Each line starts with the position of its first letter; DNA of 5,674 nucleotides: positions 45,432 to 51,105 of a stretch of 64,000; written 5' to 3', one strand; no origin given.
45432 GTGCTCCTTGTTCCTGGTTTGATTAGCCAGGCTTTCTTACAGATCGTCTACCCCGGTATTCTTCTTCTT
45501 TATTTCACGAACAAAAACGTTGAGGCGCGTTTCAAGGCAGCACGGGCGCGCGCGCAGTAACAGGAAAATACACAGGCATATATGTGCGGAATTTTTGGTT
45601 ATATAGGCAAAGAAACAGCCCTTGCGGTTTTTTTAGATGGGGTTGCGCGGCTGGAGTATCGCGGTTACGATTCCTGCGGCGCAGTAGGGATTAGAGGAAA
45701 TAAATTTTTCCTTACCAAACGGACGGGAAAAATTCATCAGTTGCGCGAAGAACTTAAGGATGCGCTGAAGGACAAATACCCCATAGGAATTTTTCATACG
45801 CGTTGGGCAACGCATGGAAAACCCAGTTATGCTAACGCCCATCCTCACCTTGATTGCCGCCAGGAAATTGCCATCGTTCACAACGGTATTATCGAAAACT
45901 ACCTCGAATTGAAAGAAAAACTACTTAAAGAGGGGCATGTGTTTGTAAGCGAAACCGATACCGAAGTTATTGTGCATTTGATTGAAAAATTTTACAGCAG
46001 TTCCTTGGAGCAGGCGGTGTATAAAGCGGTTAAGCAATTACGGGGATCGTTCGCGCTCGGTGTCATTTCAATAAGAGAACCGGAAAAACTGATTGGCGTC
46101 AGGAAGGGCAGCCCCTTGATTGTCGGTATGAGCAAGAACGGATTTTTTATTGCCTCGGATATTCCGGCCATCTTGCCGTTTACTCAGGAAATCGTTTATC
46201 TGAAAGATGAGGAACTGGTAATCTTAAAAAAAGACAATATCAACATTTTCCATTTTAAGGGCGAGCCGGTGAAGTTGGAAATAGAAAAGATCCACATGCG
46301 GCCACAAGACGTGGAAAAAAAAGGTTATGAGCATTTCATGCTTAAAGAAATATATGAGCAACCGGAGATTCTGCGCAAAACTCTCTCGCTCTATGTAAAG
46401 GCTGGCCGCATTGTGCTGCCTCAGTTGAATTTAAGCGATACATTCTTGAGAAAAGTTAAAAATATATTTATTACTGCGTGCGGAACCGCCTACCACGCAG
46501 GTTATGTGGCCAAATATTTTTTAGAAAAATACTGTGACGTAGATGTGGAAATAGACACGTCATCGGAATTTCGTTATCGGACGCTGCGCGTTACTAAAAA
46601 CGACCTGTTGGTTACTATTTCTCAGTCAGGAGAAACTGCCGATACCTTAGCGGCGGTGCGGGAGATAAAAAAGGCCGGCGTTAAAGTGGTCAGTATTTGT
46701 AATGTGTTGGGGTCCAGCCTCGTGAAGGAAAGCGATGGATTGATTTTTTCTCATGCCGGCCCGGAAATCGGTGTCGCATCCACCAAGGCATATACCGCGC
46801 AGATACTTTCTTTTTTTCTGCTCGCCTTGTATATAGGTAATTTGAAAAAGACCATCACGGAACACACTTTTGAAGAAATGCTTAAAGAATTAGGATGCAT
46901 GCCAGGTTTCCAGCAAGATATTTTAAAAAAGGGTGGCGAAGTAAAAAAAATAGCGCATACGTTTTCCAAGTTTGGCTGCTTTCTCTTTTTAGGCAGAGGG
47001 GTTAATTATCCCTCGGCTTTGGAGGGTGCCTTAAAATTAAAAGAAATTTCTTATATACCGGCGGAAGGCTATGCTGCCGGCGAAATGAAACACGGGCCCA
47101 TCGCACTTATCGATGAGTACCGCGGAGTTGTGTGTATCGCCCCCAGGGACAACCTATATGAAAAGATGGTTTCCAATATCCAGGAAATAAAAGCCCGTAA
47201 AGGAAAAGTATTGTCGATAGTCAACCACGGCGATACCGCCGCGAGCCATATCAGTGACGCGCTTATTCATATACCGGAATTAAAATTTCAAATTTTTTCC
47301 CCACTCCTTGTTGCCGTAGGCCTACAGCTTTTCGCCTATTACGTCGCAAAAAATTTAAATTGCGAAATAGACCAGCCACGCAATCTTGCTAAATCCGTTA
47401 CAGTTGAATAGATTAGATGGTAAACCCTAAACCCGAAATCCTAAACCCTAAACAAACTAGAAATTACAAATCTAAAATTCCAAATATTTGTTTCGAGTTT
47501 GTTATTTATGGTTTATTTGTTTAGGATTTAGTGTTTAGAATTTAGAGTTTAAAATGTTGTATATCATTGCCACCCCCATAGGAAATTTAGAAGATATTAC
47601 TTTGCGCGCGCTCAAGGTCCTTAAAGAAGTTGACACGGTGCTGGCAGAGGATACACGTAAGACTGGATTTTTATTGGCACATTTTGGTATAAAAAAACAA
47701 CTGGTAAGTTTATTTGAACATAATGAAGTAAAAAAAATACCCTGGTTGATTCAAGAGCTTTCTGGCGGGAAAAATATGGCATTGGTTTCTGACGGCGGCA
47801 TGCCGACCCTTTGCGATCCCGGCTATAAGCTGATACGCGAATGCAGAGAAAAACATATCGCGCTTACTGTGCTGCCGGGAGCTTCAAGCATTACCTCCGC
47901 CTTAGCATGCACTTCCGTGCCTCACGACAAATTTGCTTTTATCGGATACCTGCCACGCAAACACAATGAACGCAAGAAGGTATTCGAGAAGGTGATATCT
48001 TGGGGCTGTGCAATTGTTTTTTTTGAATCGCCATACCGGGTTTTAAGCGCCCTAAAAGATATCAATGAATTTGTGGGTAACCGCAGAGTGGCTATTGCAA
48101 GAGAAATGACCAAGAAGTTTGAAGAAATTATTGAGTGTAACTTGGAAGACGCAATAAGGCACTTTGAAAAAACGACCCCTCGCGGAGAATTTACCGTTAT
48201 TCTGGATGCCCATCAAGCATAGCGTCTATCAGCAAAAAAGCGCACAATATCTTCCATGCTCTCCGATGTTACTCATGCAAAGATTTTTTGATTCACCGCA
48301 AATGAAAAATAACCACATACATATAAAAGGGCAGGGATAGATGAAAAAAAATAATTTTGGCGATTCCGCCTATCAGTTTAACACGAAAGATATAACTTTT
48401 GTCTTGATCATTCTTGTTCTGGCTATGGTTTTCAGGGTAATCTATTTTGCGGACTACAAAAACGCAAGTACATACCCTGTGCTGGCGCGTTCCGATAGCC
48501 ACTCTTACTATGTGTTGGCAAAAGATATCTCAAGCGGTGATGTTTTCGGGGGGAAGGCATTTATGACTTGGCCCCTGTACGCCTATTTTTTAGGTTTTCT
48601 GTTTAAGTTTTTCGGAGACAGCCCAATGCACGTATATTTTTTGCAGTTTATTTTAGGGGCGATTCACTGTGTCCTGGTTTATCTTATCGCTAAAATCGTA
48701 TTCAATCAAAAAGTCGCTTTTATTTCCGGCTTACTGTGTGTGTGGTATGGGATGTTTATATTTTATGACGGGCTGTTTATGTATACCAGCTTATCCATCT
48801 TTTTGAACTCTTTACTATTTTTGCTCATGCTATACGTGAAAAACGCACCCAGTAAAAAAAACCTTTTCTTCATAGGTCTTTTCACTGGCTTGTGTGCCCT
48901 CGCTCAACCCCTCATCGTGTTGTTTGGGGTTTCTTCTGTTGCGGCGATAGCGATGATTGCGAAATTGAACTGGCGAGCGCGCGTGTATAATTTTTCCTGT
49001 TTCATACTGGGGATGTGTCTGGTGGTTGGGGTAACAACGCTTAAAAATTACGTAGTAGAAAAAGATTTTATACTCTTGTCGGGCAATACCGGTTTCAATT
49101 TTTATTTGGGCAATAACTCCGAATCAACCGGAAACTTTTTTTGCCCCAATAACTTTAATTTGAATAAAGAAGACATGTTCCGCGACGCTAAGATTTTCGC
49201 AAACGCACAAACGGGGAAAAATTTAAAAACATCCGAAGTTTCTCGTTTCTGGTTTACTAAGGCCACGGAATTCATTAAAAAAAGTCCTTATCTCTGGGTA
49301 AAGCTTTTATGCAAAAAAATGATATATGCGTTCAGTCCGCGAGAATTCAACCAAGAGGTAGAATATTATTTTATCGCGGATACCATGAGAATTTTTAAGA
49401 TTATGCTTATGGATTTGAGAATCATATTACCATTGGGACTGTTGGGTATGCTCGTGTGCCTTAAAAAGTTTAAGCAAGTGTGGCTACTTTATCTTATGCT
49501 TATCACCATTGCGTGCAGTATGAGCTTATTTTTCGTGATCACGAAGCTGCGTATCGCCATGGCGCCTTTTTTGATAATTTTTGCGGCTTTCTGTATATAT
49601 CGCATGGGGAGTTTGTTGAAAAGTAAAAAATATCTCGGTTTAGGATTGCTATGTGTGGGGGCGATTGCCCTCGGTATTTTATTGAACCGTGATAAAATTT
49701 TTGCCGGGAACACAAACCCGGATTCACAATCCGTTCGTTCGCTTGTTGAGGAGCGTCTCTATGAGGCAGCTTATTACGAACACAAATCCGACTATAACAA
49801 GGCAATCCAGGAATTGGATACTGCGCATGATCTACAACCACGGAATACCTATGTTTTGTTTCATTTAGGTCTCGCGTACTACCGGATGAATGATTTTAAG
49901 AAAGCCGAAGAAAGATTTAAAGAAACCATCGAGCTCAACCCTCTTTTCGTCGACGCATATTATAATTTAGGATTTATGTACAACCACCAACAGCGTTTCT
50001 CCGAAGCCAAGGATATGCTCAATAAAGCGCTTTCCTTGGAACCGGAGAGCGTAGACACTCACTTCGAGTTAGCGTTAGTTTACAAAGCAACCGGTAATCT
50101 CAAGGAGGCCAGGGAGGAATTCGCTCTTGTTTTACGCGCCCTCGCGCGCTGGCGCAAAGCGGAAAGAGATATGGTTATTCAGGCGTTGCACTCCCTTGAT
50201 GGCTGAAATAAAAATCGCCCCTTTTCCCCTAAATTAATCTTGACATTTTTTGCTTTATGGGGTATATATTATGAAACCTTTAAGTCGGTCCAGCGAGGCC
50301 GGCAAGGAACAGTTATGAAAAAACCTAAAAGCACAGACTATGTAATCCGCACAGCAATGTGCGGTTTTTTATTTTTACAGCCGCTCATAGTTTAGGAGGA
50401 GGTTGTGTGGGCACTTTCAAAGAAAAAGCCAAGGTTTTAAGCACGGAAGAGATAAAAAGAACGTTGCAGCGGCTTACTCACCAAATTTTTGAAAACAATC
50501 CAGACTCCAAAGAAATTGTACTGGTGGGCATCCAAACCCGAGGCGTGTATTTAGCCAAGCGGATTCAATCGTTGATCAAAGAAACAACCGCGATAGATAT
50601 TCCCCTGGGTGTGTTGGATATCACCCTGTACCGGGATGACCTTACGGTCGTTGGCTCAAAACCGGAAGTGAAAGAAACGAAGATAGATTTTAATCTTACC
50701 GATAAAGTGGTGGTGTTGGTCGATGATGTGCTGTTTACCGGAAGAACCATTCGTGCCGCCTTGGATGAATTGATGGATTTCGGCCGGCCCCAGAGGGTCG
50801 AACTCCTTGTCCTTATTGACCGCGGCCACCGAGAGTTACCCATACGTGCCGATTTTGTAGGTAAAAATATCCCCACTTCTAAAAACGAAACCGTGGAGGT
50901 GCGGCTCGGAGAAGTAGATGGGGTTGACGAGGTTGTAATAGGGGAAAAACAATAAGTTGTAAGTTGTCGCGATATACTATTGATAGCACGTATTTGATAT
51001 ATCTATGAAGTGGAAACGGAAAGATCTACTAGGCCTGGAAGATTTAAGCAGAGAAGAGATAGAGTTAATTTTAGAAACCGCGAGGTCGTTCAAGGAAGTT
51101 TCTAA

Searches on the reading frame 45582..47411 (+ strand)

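Call 55: search_protein_families(library=pfam, proteins=[window:45582-47411:+], max_evalue=1e-8)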
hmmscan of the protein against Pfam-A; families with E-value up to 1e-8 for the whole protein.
window:45582-47411:+ (609 aa): 3 families
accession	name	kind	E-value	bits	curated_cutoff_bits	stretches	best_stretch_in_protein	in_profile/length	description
PF01380.27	SIS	-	6.3e-50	168.8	25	2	289-415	2-129/131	SIS domain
PF13522.11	GATase_6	-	1.4e-18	67.7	27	1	68-193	12-130/130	Glutamine amidotransferase domain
PF13537.11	GATase_7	-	8.1e-18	65.1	25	1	84-198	11-122/123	Glutamine amidotransferase domain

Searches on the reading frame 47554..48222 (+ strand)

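Call 55: search_protein_families(library=pfam, proteins=[window:47554-48222:+], max_evalue=1e-8)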
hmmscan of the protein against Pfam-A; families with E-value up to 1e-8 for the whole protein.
window:47554-48222:+ (222 aa): 1 family
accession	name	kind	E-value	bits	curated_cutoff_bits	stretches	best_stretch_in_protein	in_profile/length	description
PF00590.25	TP_methylase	-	9.5e-34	117.6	27.8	1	1-200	1-211/212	Tetrapyrrole (Corrin/Porphyrin) Methylases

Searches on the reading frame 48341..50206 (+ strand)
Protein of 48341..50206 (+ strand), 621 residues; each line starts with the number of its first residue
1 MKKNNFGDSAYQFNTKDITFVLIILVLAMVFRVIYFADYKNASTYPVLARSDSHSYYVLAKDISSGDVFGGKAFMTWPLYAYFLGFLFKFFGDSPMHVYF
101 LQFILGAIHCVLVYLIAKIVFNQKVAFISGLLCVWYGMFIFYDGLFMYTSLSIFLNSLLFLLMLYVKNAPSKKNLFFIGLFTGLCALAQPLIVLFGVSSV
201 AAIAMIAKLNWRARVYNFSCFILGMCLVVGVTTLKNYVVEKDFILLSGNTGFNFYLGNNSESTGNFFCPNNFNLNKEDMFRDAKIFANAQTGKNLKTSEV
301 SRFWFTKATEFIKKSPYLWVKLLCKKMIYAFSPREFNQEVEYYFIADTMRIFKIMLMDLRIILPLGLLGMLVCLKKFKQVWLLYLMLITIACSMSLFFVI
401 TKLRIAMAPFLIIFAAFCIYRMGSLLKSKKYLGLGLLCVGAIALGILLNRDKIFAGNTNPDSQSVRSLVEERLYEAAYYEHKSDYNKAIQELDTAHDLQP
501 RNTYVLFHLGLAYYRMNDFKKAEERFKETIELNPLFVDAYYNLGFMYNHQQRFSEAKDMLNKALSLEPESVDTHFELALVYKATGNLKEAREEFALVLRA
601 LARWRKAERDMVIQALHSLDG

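Call 55: search_protein_families(library=pfam, proteins=[window:48341-50206:+], max_evalue=1e-8)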
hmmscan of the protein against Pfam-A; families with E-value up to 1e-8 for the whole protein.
window:48341-50206:+ (621 aa): 11 families
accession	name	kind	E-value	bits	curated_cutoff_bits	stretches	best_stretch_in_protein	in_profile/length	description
PF07719.23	TPR_2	-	3.8e-19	67.6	27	0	505-534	3-32/34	Tetratricopeptide repeat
PF13414.12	TPR_11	-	3.7e-18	65.4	26.8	0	482-516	7-41/42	TPR repeat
PF00515.34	TPR_1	-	4.7e-18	64.6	27.8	0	537-569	1-33/34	Tetratricopeptide repeat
PF13431.12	TPR_17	-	2.1e-15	56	24.4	0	526-557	2-33/34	Tetratricopeptide repeat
PF14559.12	TPR_19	-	3.3e-15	56.6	25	0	550-601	4-55/68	Tetratricopeptide repeat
PF13181.12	TPR_8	-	1.4e-13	50.3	25.7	0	538-569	2-33/34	Tetratricopeptide repeat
PF13424.12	TPR_12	-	1.3e-12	48.1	30.1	0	476-532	10-74/77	Tetratricopeptide repeat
PF13432.12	TPR_16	-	3.7e-12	46.9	32.7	0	509-556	3-50/65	Tetratricopeptide repeat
PF13428.12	TPR_14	-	3.1e-10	40.1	23.5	0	538-578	2-42/44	Tetratricopeptide repeat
PF13174.12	TPR_6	-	6.2e-10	39.5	26.3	0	504-534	1-31/33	Tetratricopeptide repeat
PF13231.12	PMT_2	-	2.8e-09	37.8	26.1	1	78-227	4-149/160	Dolichyl-phosphate-mannose-protein mannosyltransferase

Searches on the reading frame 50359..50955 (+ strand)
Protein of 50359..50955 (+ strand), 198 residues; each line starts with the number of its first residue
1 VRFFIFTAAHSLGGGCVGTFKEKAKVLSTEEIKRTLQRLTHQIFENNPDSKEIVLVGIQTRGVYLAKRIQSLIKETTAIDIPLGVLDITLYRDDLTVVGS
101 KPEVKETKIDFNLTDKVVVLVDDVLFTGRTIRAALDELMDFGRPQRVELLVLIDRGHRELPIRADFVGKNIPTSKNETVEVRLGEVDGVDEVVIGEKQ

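Call 55: search_protein_families(library=pfam, proteins=[window:50359-50955:+], max_evalue=1e-8)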
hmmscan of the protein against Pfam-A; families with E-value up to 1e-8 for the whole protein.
window:50359-50955:+ (198 aa): 1 family
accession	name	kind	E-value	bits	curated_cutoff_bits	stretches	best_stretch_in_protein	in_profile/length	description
PF00156.33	Pribosyltran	-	1.5e-25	89.8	26.3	1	28-180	7-152/158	Phosphoribosyl transferase domain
